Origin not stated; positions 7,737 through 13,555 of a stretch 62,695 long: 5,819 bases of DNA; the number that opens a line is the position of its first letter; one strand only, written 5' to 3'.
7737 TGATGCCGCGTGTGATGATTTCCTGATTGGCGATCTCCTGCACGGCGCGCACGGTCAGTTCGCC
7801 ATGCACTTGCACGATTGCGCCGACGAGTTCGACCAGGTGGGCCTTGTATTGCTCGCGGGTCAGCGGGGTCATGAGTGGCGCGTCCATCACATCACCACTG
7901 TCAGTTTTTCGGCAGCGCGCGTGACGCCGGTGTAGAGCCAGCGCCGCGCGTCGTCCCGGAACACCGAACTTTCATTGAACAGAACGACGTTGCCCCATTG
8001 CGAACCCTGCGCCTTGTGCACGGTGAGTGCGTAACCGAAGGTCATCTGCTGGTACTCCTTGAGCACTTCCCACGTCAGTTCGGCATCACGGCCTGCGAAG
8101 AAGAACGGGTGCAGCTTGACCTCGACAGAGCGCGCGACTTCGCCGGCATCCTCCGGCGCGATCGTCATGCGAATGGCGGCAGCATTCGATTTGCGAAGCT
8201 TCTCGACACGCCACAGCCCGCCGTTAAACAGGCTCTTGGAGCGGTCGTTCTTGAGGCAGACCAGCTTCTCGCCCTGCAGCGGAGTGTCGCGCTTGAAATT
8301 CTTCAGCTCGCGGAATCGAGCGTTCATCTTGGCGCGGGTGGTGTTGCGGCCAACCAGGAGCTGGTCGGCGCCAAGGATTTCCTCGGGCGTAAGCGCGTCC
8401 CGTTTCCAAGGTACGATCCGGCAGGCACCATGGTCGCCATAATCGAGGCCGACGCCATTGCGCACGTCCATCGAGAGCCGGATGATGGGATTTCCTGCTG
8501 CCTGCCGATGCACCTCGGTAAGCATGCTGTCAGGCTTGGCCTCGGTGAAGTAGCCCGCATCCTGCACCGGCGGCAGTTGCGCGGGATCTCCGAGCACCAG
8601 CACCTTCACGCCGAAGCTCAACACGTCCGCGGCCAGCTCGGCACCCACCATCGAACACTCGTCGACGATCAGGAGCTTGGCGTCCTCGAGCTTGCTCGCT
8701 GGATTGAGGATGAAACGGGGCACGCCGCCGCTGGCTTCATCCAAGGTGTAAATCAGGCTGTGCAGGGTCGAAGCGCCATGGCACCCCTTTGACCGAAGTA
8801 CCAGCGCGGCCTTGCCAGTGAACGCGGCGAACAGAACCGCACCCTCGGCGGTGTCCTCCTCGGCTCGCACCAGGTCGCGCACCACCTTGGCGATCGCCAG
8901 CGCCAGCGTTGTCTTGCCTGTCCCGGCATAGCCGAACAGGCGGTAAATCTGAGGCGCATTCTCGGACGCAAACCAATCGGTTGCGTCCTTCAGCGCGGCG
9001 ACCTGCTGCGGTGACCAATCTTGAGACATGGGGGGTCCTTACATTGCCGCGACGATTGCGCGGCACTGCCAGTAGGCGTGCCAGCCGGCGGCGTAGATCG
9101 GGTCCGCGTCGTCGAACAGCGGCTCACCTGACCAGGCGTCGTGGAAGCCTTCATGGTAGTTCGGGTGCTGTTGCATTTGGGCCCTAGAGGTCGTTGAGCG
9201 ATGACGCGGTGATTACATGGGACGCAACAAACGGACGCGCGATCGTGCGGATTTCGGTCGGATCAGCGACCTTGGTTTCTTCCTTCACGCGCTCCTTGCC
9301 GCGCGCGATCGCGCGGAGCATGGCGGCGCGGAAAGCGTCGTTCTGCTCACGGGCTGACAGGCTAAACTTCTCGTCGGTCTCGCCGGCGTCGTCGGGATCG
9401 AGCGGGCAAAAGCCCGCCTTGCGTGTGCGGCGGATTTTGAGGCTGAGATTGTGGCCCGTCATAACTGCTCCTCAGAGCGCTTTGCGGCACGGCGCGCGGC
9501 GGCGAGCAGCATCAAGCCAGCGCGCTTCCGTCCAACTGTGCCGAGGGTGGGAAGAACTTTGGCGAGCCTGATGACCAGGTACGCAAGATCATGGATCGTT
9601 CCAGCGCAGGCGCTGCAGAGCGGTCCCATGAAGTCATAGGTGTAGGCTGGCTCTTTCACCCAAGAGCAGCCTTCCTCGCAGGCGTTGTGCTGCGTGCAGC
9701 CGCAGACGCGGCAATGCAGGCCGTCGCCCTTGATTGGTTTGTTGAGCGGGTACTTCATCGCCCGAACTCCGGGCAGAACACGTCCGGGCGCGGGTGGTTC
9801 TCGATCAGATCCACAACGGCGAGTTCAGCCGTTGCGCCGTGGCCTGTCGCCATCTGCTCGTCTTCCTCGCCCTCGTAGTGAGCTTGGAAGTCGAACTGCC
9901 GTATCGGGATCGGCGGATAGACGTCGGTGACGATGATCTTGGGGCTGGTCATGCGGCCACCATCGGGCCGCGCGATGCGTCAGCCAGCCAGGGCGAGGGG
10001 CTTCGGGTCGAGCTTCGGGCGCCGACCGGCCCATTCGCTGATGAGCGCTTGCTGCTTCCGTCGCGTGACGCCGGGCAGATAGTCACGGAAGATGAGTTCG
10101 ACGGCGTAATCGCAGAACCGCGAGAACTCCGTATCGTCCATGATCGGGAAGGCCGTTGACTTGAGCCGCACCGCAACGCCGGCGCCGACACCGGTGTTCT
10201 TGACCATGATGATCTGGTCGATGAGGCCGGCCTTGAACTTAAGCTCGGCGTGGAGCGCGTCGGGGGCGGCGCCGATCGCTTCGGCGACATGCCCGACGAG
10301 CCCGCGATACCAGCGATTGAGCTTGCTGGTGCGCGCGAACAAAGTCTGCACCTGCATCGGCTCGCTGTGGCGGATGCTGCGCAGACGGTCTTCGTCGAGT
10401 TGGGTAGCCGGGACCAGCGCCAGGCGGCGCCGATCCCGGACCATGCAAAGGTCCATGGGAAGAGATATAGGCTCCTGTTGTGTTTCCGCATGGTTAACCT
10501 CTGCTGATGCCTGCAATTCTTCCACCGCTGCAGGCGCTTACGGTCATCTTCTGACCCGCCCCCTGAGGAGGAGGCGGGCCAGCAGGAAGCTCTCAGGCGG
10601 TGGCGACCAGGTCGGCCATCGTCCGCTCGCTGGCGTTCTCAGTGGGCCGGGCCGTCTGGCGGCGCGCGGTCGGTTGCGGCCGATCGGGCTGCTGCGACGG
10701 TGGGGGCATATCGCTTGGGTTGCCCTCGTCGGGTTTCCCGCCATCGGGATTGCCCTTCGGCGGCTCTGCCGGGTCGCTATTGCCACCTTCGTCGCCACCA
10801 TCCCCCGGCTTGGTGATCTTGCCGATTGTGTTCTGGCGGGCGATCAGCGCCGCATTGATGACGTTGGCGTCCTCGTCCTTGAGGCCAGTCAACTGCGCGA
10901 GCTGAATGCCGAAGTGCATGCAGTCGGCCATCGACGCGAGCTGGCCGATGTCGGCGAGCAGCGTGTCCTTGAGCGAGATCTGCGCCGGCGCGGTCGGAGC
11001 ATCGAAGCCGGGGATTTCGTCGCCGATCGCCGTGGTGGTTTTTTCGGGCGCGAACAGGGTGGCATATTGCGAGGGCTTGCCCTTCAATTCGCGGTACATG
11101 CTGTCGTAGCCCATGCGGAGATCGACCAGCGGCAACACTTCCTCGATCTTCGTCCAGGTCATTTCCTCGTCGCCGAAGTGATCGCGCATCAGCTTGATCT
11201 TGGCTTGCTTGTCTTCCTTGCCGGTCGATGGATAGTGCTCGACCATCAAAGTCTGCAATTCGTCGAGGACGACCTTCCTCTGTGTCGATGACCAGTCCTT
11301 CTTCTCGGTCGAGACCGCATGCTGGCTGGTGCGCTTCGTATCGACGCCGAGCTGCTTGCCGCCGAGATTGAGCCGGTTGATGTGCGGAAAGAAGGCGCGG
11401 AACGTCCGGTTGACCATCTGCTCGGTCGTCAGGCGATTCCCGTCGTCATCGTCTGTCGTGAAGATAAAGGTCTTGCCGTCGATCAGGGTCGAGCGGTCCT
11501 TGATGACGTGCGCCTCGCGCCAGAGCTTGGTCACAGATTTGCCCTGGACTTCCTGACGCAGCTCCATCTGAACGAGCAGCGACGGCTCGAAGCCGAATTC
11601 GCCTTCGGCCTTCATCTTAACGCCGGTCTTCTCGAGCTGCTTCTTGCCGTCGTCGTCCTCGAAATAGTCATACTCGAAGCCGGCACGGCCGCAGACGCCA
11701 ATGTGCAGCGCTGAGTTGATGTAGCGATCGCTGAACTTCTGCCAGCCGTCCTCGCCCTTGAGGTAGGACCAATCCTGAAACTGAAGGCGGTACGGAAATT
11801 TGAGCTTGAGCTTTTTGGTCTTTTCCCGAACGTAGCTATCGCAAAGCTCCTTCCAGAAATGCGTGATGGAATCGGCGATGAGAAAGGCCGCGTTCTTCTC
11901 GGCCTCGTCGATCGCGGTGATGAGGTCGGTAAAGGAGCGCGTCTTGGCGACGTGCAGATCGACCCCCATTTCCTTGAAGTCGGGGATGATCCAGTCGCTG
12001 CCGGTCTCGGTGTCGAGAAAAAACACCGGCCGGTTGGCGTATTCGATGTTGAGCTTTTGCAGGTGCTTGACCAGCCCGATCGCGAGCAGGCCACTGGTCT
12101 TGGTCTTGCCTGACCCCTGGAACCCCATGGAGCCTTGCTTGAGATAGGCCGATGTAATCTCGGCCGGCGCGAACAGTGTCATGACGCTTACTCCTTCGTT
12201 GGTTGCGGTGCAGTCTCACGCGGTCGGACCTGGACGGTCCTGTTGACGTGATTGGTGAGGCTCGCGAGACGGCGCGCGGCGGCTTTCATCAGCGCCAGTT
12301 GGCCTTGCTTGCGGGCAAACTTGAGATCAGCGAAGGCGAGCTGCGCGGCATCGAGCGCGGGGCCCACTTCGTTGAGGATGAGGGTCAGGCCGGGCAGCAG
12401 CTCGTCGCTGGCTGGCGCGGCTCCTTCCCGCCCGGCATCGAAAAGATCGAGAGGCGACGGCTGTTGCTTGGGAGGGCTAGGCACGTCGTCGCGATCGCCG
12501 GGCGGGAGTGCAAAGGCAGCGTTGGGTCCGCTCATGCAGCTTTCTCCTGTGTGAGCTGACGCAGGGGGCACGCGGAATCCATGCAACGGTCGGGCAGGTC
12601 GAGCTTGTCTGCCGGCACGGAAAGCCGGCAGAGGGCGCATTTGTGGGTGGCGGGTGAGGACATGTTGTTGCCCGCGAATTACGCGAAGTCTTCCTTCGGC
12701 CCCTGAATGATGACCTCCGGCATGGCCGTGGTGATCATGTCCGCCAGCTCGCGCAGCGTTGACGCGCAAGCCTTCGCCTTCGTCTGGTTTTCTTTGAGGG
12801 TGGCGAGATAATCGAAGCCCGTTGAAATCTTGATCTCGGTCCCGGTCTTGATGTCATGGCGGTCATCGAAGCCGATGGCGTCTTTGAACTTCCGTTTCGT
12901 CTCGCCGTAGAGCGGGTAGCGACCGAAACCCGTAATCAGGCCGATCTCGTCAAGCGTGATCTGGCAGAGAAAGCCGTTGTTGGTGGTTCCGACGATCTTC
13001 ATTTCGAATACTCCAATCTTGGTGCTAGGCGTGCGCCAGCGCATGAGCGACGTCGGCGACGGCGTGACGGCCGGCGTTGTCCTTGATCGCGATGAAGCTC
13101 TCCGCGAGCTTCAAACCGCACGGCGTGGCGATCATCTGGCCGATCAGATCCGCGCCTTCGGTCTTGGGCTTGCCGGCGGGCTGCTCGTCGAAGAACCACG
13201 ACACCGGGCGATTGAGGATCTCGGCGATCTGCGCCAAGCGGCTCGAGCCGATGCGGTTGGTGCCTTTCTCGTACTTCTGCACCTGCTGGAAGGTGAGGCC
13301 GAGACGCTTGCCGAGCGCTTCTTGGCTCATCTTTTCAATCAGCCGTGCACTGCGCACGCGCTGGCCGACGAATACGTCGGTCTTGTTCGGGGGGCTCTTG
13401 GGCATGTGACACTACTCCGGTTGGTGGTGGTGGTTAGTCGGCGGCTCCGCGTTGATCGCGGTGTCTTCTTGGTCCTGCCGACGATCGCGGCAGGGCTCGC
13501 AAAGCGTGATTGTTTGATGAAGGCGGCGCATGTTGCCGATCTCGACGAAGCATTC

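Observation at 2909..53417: The 12-bp palindrome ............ occurs seven times, mostly just upstream of gene starts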

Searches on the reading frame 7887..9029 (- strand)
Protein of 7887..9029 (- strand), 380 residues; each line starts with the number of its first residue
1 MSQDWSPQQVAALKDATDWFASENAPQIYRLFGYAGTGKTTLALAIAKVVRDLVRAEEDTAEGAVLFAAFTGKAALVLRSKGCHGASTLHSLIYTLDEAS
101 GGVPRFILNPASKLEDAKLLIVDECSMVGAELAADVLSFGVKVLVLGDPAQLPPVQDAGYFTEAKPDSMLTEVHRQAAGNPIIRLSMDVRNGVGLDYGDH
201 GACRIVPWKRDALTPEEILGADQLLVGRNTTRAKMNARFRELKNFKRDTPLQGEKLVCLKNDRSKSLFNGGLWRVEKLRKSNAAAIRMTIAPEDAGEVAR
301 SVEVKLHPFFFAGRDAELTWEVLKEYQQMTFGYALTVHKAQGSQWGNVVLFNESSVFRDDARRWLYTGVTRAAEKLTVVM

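Call 9: search_protein_families(library=pfam, proteins=[window:7887-9029:-], max_evalue=0.01)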
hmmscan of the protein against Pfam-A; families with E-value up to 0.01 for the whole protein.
window:7887-9029:- (380 aa): 8 families
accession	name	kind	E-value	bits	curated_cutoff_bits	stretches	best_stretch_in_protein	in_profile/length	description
PF13604.12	AAA_30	-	5.7e-24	85.3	27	1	27-193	19-172/191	AAA domain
PF13538.12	UvrD_C_2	-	1.8e-18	66.5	27.4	1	332-379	2-52/52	UvrD-like helicase C-terminal domain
PF13245.12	AAA_19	-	2.5e-16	60.5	25.1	1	27-155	12-132/134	AAA domain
PF01443.25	Viral_helicase1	-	2.1e-09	38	21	2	33-164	5-109/228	Viral superfamily 1 RNA helicase core domain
PF05970.20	PIF1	-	5.1e-08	33.2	25.9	1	9-159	6-159/223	PIF1-like helicase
PF13086.12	AAA_11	-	5e-05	23.6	27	0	114-155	211-253/257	AAA domain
PF24883.2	NPHP3_N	-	0.0053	17.4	24.8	1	15-70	11-60/164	Nephrocystin 3, N-terminal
PF13191.12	AAA_16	-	0.0056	17.6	32.6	0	8-69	7-68/167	AAA ATPase domain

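Call 22: find_related_loci(query=window:7887-9029:-, collection=viral_contigs, flank=10000)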
Query window:7887-9029:- (380 aa) in viral_contigs; peptide patterns used: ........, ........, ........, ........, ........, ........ (x = any residue, [..] = any of these).
43 stretches matched a pattern; 5 encode a relative of the query (tblastn E <= 1e-3); 5 distinct loci.
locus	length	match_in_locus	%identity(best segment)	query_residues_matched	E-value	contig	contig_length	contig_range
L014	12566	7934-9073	80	1-380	0e+0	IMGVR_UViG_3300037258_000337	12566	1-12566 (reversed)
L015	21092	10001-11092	51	9-380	3e-118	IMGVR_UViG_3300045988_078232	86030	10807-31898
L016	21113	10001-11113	43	2-379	5e-98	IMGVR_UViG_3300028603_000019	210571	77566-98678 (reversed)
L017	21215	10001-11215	40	4-379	1e-90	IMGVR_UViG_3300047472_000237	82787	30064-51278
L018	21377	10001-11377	33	9-379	3e-14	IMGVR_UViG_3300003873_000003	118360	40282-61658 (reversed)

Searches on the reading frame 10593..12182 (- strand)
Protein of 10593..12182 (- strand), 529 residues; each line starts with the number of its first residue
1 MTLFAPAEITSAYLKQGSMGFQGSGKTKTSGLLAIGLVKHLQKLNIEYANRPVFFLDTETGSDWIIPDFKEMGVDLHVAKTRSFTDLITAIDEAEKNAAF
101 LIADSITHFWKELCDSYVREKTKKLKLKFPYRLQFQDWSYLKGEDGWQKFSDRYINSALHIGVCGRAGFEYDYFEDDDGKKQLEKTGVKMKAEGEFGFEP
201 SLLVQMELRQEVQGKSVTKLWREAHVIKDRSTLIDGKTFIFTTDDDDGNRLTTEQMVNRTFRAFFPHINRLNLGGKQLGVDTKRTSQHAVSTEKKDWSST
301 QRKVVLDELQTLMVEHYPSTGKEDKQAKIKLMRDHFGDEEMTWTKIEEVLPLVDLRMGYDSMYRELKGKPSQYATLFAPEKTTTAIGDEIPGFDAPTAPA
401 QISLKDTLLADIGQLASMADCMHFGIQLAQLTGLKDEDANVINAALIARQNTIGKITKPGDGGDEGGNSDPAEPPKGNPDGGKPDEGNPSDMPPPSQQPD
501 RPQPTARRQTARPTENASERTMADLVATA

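Call 9: search_protein_families(library=pfam, proteins=[window:10593-12182:-], max_evalue=0.01)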
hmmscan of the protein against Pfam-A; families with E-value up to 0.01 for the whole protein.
window:10593-12182:- (529 aa): 1 family
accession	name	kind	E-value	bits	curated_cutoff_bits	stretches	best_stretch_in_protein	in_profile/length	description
PF13479.12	AAA_24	-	0.00026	21.3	27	1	22-191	11-149/195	AAA domain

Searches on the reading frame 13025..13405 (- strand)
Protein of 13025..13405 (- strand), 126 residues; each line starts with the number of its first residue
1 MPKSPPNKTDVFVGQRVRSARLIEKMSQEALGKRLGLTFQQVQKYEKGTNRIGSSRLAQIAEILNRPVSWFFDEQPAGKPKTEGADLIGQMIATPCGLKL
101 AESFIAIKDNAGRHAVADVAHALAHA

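Call 9: search_protein_families(library=pfam, proteins=[window:13025-13405:-], max_evalue=0.01)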
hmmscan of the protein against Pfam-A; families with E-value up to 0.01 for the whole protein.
window:13025-13405:- (126 aa): 4 families
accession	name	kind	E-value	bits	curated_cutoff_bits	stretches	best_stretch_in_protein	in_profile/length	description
PF01381.28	HTH_3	-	1.8e-11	44.3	23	1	18-71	2-55/55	Helix-turn-helix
PF12844.13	HTH_19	-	9e-07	29.2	30.2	1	14-72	1-59/64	Helix-turn-helix domain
PF13560.12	HTH_31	-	8.6e-06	26.4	27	1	14-67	3-57/64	Helix-turn-helix domain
PF13443.12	HTH_26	-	0.0012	19.4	22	1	25-65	10-51/63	Cro/C1-type HTH DNA-binding domain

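Call 36: search_protein_families(library=phrogs, proteins=[window:13025-13405:-], max_evalue=0.01)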
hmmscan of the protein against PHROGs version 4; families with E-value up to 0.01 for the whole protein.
window:13025-13405:- (126 aa): 15 families
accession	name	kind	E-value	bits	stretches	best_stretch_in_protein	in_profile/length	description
phrog_2439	-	transcription regulation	2.2e-12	47.5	1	11-78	6-73/367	transcriptional regulator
phrog_8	-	transcription regulation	6e-12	46.7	1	8-73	72-137/346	transcriptional regulator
phrog_2328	-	transcription regulation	1.5e-10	42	1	4-81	10-82/128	transcriptional repressor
phrog_4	-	transcription regulation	7.1e-10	39.4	1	13-76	137-196/400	transcriptional repressor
phrog_3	-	transcription regulation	2.6e-09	38.3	1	6-82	82-157/430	transcriptional repressor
phrog_2967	-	transcription regulation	9.4e-06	26.3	1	13-78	11-76/225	transcriptional regulator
phrog_5823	-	transcription regulation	2.4e-05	24.7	1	13-73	7-68/404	transcriptional regulator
phrog_3037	-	transcription regulation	0.00013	22.8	1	18-72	21-75/189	transcriptional repressor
phrog_955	-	DNA, RNA and nucleotide metabolism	0.00022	22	1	3-64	16-76/142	HTH DNA binding protein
phrog_38149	-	unknown function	0.00037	21.5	1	13-62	9-58/190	-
phrog_7241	-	transcription regulation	0.00068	20.7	1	17-68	66-117/122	transcriptional regulator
phrog_2104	-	unknown function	0.0022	19.2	1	8-54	35-81/103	-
phrog_1373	-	transcription regulation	0.0034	18.4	1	17-74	68-125/166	transcriptional regulator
phrog_4583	-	transcription regulation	0.0045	18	1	13-77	11-75/81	transcriptional repressor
phrog_638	-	transcription regulation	0.0088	16.9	0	27-65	19-57/145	transcriptional regulator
